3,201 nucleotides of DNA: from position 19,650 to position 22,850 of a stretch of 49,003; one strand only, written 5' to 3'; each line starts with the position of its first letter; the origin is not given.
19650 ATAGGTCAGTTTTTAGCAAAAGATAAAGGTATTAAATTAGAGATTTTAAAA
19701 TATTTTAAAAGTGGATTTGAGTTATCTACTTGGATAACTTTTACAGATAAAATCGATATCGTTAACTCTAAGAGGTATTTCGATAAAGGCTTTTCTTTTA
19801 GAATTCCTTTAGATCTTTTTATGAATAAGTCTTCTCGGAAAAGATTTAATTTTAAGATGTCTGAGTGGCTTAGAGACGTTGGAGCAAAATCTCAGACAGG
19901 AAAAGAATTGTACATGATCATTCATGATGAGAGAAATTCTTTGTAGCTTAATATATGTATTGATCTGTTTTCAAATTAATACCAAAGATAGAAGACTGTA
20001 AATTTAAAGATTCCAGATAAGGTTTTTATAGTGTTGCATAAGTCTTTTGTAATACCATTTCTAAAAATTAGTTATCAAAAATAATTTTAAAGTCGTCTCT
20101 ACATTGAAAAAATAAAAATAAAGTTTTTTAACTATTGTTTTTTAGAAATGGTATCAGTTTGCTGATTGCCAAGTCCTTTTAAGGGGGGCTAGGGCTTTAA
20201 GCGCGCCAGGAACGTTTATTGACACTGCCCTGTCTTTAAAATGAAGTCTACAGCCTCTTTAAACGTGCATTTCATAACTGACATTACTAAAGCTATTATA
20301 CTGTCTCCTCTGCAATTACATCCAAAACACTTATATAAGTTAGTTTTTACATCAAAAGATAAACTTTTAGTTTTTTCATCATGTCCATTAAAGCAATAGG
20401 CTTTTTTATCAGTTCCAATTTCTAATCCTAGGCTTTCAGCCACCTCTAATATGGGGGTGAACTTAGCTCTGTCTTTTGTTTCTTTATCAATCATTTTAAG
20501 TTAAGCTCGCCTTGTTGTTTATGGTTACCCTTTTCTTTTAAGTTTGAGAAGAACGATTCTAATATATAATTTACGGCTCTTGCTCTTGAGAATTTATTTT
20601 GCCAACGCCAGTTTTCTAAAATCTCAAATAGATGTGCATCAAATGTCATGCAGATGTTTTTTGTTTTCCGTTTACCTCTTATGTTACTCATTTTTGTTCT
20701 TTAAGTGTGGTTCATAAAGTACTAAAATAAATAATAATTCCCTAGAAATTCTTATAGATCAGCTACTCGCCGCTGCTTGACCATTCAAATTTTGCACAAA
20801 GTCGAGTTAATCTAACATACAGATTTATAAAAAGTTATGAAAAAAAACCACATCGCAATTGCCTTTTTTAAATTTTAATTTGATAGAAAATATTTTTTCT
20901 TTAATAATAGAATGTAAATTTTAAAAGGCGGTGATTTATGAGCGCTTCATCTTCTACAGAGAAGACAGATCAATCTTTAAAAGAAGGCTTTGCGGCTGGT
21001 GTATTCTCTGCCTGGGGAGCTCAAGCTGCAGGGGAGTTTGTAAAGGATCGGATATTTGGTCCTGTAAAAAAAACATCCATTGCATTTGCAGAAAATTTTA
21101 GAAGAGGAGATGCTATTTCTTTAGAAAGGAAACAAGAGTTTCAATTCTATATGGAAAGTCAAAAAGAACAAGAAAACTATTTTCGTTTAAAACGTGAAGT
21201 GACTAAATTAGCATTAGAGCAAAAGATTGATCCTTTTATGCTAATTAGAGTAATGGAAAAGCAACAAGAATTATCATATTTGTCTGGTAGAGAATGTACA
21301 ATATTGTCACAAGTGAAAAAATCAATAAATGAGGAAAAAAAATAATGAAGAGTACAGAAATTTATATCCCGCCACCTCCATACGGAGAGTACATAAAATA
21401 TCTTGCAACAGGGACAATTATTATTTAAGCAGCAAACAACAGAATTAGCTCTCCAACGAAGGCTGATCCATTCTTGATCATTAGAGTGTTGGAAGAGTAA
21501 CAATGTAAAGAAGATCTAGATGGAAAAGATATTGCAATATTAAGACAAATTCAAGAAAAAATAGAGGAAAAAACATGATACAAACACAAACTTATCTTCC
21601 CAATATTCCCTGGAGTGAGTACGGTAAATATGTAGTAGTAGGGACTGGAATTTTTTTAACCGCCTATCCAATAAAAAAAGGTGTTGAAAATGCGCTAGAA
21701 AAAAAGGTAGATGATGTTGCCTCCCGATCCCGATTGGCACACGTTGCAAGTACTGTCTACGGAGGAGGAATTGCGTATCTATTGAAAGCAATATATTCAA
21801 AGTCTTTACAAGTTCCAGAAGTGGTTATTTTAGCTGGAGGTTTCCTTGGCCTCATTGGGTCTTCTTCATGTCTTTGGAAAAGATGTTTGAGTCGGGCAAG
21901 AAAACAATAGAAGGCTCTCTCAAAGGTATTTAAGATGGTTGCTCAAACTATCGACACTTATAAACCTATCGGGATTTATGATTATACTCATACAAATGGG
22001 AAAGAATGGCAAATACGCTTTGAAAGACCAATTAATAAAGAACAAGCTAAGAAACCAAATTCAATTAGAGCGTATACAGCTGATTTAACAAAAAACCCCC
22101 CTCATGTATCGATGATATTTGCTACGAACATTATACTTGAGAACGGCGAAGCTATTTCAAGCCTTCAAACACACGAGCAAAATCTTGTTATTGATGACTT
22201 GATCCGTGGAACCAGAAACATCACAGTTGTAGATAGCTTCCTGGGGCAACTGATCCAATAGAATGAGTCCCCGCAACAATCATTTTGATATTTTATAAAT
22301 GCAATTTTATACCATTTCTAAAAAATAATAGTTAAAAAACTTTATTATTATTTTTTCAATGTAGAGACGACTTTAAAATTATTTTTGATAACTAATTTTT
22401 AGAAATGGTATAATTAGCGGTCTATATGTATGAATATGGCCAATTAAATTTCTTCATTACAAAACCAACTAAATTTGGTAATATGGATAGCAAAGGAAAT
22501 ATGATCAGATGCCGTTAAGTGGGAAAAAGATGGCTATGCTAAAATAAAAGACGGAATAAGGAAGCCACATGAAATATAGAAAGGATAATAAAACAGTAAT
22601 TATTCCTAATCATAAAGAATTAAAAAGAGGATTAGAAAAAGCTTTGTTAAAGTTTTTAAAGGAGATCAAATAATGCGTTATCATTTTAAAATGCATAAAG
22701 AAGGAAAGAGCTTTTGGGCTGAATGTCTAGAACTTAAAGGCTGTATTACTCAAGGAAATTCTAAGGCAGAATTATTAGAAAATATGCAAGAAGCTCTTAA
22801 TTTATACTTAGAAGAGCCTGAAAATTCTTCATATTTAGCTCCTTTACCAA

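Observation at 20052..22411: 2.1-kb foreign-looking cassette bracketed by two inverted copies of a 103-bp MITE-like element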

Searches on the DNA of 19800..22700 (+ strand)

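Call 11: search_dna_similar(query=window:20052-22411:+, collection=plasmids, mode=distant)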
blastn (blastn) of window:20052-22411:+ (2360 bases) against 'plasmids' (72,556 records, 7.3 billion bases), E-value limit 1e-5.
No match.

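Call 12: search_dna_similar(query=window:20052-22411:+, collection=phages, mode=distant)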
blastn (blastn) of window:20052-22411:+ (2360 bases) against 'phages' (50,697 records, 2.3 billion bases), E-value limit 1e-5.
No match.
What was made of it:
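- Tried and rejected: blastn of the whole 2.36 kb against plasmid and phage collections gave no match (calls 11, 12).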

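Call 43: search_rna_families(source=window, start=19800, end=22700, threshold=evalue, max_evalue=1)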
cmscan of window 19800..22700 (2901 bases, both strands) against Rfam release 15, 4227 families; matches with E-value up to 1: 0.
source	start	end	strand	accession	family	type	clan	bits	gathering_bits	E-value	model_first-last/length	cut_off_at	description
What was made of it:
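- Closest known: Bacterial MITEs of about 100 bp, such as Correia elements. Different: There is no sequence similarity to anything in Rfam or in the plasmid and phage collections (calls 11, 12, 43).
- There is no Rfam match (call 43).
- Tried and rejected: Rfam at permissive threshold gave no match (call 43).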

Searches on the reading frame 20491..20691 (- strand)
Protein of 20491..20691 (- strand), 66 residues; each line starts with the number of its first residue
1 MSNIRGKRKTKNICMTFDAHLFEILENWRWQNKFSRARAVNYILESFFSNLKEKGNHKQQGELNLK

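Call 10: search_protein_families(library=pfam, proteins=[window:20491-20691:-], max_evalue=0.1)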
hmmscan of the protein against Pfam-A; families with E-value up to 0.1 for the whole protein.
window:20491-20691:- (66 aa): 1 family
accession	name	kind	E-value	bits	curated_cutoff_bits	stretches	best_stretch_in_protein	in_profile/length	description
PF22927.2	INT1_R3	-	0.034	14.2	27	1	15-59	71-116/160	Integrator complex subunit 1, R3 domain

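Call 14: search_protein_families(library=phrogs, proteins=[window:20491-20691:-], max_evalue=0.1)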
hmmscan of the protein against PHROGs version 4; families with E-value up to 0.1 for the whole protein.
window:20491-20691:- (66 aa): 3 families
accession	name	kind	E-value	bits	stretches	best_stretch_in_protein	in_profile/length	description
phrog_876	-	transcription regulation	0.014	15.9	1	9-61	7-59/239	transcriptional repressor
phrog_5354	-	unknown function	0.048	14.8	1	7-58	14-63/118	-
phrog_5111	-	unknown function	0.052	14.7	1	4-54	35-84/119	-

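Call 45: search_protein_families(library=ncbifam, proteins=[window:20491-20691:-], max_evalue=0.1)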
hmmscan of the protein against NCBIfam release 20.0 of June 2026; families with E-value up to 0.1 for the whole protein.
window:20491-20691:- (66 aa): 0 families

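Call 46: search_protein_families(library=padloc, proteins=[window:20491-20691:-], max_evalue=0.1)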
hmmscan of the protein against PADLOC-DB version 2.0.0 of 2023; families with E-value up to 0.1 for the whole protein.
window:20491-20691:- (66 aa): 0 families

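Call 68: search_solved_structures(query=window:20491-20691:-, max_evalue=10)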
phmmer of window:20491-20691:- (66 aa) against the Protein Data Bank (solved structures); distinct sequences matched with E-value up to 10: 0.

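Call 69: search_protein_families(library=pfam, proteins=[window:20491-20691:-], max_evalue=1)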
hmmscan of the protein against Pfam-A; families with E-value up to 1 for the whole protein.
window:20491-20691:- (66 aa): 1 family
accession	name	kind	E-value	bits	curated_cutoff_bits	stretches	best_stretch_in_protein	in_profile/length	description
PF22927.2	INT1_R3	-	0.034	14.2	27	1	15-59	71-116/160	Integrator complex subunit 1, R3 domain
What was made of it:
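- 20491..20691 (-): 66-aa putative RHH-like DNA-binding protein, translationally coupled to the zinc-finger ORF through an ATGA overlap. No sequence-family hit (calls 10, 14, 45, 46, 68, 69).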

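Call 77: predict_structure(protein=window:20491-20691:-)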
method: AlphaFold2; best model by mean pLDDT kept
length: 66 residues; sequences in the alignment: 1
mean_pLDDT: 74.5   pTM: 0.44
mean pLDDT of the five models: 74.5, 71.4, 63.8, 61.7, 58.9
residues with pLDDT >= 90: 17; 70-90: 21; 50-70: 24; < 50: 4
segments of 3 or more residues with pLDDT < 50: 1-3
pLDDT, mean of each block of 10 residues (from residue 1): 54 67 91 91 90 69 52
secondary structure, 60 per line:
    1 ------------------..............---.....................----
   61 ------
elements in order: H19-32 H36-56
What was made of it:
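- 20491..20691 (-): The AF2 model has pLDDT 74.5, with an extended N-terminus followed by two helices (call 77).
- On RHH (CopG/Arc/MetJ) DNA-binding proteins: Two helices follow an extended N-terminus at pLDDT 74.5 (call 77).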

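Call 80: fold_search(model_id=the predicted structure, library=pdb)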
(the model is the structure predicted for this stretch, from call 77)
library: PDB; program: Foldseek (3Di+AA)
matches with E <= 10: 16; with E <= 0.001: 0
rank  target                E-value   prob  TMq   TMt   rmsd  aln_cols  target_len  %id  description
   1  1b01_A                3.1e+00  0.44  0.48  0.71   4.0        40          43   20  TRANSCRIPTIONAL REPRESSOR COPG/DNA COMPLEX (released 1999-11-19)
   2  1ea4_B                3.3e+00  0.41  0.44  0.67   4.1        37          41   22  TRANSCRIPTIONAL REPRESSOR COPG/22bp dsDNA COMPLEX (released 2001-07-05)
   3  1ea4_F                3.9e+00  0.28  0.45  0.63   4.6        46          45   22  TRANSCRIPTIONAL REPRESSOR COPG/22bp dsDNA COMPLEX (released 2001-07-05)
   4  2k5j_MODEL_1_A        4.1e+00  0.25  0.47  0.40   4.7        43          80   14  Solution structure of protein yiiF from Shigella flexneri serotype 5b (strain 8401) . Northeast Structural Gen (released 2008-08-26)
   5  7vp2_B                4.4e+00  0.28  0.44  0.49   1.9        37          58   14  Structure of a transcription factor and DNA complex (released 2022-10-19)
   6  1ea4_E                5.1e+00  0.30  0.48  0.69   4.1        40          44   20  TRANSCRIPTIONAL REPRESSOR COPG/22bp dsDNA COMPLEX (released 2001-07-05)
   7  2cpg_C                5.9e+00  0.23  0.44  0.66   4.2        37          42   22  TRANSCRIPTIONAL REPRESSOR COPG (released 1999-11-19)
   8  6rw4_2                6.3e+00  0.07  0.27  0.18   6.4        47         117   15  Structure of human mitochondrial 28S ribosome in complex with mitochondrial IF3 (released 2020-06-03)
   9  8bt6                  6.3e+00  0.06  0.24  0.01   7.2        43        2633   26  Crystal structure of Toxoplasma gondii glideosome-associated connector (released 2023-04-05)
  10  9kkd_B                6.8e+00  0.35  0.47  0.70   0.9        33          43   15  the structure of StnY (released 2025-11-19)
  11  9kkd_A                9.0e+00  0.28  0.48  0.68   0.8        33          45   15  the structure of StnY (released 2025-11-19)
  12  7vp5_I                9.0e+00  0.14  0.44  0.51   2.0        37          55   14  Structure of a transcription factor and DNA complex (released 2022-10-19)
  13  6kyt_Q                9.0e+00  0.13  0.44  0.41   4.4        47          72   13  The structure of the M. tb toxin MazEF-mt1 complex (released 2020-08-05)
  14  1u9p                  9.0e+00  0.11  0.39  0.28   2.5        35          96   14  Permuted single-chain Arc (released 2005-02-15)
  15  1ea4_H                9.7e+00  0.16  0.48  0.70   4.1        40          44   20  TRANSCRIPTIONAL REPRESSOR COPG/22bp dsDNA COMPLEX (released 2001-07-05)
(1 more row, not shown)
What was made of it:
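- On RHH (CopG/Arc/MetJ) DNA-binding proteins: The top Foldseek hits are CopG and Arc but at E > 3 (call 80).
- Closest known: RHH. Same: CopG, Arc and YiiF are the top structural matches (calls 77, 80).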

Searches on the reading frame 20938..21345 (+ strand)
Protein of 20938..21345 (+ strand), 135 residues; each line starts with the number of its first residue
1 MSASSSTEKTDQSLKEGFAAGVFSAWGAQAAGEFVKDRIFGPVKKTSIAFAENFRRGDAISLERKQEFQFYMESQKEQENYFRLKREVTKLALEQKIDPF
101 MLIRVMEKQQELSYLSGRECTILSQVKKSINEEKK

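Call 10: search_protein_families(library=pfam, proteins=[window:20938-21345:+], max_evalue=0.1)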
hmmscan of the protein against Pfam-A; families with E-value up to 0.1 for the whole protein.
window:20938-21345:+ (135 aa): 1 family
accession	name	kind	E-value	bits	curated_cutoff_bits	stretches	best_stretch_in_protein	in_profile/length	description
PF07410.16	Phage_Gp111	-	0.072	14.1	27.1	1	14-106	21-114/117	Streptococcus thermophilus bacteriophage Gp111 protein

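Call 14: search_protein_families(library=phrogs, proteins=[window:20938-21345:+], max_evalue=0.1)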
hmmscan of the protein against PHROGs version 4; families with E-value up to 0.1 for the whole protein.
window:20938-21345:+ (135 aa): 0 families

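Call 45: search_protein_families(library=ncbifam, proteins=[window:20938-21345:+], max_evalue=0.1)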
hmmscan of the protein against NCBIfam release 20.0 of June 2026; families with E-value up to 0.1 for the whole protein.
window:20938-21345:+ (135 aa): 0 families

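Call 46: search_protein_families(library=padloc, proteins=[window:20938-21345:+], max_evalue=0.1)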
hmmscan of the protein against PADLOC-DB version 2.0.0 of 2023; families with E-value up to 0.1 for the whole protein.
window:20938-21345:+ (135 aa): 0 families
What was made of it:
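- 20938..21345 (+): 135-aa ORF of unknown function, first gene of a small operon with no detectable relatives. No hits in Pfam, PHROGs, NCBIfam or PADLOC (calls 10, 14, 45, 46).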

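Call 82: find_related_loci(query=window:20938-21345:+, collection=viral_contigs, flank=3000)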
Query window:20938-21345:+ (135 aa) in viral_contigs; peptide patterns used: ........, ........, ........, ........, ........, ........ (x = any residue, [..] = any of these).
11 stretches matched a pattern, but none encodes a relative of the query by tblastn (E <= 1e-3).
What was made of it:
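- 20938..21345 (+): No viral relatives (call 82).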

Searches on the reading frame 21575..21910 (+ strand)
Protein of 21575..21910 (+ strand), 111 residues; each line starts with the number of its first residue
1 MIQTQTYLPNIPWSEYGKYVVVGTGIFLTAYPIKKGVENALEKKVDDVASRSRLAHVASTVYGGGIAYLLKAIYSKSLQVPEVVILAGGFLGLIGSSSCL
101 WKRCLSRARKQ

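Call 10: search_protein_families(library=pfam, proteins=[window:21575-21910:+], max_evalue=0.1)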
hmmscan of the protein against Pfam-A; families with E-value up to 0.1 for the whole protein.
window:21575-21910:+ (111 aa): 0 families

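Call 14: search_protein_families(library=phrogs, proteins=[window:21575-21910:+], max_evalue=0.1)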
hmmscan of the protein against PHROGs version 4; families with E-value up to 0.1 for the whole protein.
window:21575-21910:+ (111 aa): 0 families

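Call 45: search_protein_families(library=ncbifam, proteins=[window:21575-21910:+], max_evalue=0.1)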
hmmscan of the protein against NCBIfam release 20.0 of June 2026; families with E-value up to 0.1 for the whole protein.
window:21575-21910:+ (111 aa): 1 family
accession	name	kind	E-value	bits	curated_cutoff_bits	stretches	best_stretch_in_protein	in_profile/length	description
NF041139.1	TreT_Thcocales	equivalog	0.076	11.8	775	1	40-73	28-60/412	trehalose synthase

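Call 46: search_protein_families(library=padloc, proteins=[window:21575-21910:+], max_evalue=0.1)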
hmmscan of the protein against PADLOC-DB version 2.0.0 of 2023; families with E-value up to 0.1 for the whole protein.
window:21575-21910:+ (111 aa): 0 families

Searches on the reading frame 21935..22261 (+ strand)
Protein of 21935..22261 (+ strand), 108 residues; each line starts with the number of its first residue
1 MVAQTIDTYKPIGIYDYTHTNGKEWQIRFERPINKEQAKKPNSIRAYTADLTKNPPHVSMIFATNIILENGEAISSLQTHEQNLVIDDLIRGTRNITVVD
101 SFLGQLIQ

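Call 10: search_protein_families(library=pfam, proteins=[window:21935-22261:+], max_evalue=0.1)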
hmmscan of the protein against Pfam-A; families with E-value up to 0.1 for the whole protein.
window:21935-22261:+ (108 aa): 0 families

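Call 14: search_protein_families(library=phrogs, proteins=[window:21935-22261:+], max_evalue=0.1)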
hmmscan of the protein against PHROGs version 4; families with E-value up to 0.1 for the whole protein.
window:21935-22261:+ (108 aa): 0 families

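Call 45: search_protein_families(library=ncbifam, proteins=[window:21935-22261:+], max_evalue=0.1)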
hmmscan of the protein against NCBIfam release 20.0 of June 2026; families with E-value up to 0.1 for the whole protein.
window:21935-22261:+ (108 aa): 0 families

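Call 46: search_protein_families(library=padloc, proteins=[window:21935-22261:+], max_evalue=0.1)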
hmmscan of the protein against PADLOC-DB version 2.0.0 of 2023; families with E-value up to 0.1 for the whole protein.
window:21935-22261:+ (108 aa): 0 families

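Call 47: find_homologous_proteins(query=window:21935-22261:+, max_evalue=0.01)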
Query window:21935-22261:+ (108 aa): 1 proteins with E <= 0.01 among 1 candidates.
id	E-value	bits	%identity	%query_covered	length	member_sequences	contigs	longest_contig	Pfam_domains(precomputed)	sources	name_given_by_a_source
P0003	3.5e-65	234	100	100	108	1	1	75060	-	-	-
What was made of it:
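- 21935..22261 (+): 108-aa ORF. The only match in the 5.8-billion-protein collection is itself. Call 47.
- Tried and rejected: A word-indexed homologue search for the 108-aa protein found only itself (call 47).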

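Call 87: predict_structure(protein=window:21935-22261:+)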
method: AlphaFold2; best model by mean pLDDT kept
length: 108 residues; sequences in the alignment: 1
mean_pLDDT: 49.7   pTM: 0.45
mean pLDDT of the five models: 49.7, 48.5, 48.1, 46.0, 37.5
residues with pLDDT >= 90: 0; 70-90: 4; 50-70: 47; < 50: 57
segments of 3 or more residues with pLDDT < 50: 1-6, 59-108
pLDDT, mean of each block of 10 residues (from residue 1): 47 61 67 61 60 60 41 34 36 38 40
secondary structure, 60 per line:
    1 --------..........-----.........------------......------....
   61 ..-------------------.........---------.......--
elements in order: E9-18 E24-32 E45-50 E57-62 H82-90 H100-106
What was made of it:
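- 21935..22261 (+): The AF2 model is uninformative at pLDDT 49.7 (call 87).
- Tried and rejected: The AF2 model of the 108-aa protein had pLDDT 49.7 and was not searched further (call 87).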

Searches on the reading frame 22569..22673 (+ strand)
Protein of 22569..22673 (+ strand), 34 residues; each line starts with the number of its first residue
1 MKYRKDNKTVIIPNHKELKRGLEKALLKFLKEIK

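Call 10: search_protein_families(library=pfam, proteins=[window:22569-22673:+], max_evalue=0.1)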
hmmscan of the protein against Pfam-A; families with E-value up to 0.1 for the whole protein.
window:22569-22673:+ (34 aa): 1 family
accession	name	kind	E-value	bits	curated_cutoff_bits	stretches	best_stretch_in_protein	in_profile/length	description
PF07927.17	HicA_toxin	-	1.1e-05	25.9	27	1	2-28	24-54/58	HicA toxin of bacterial toxin-antitoxin,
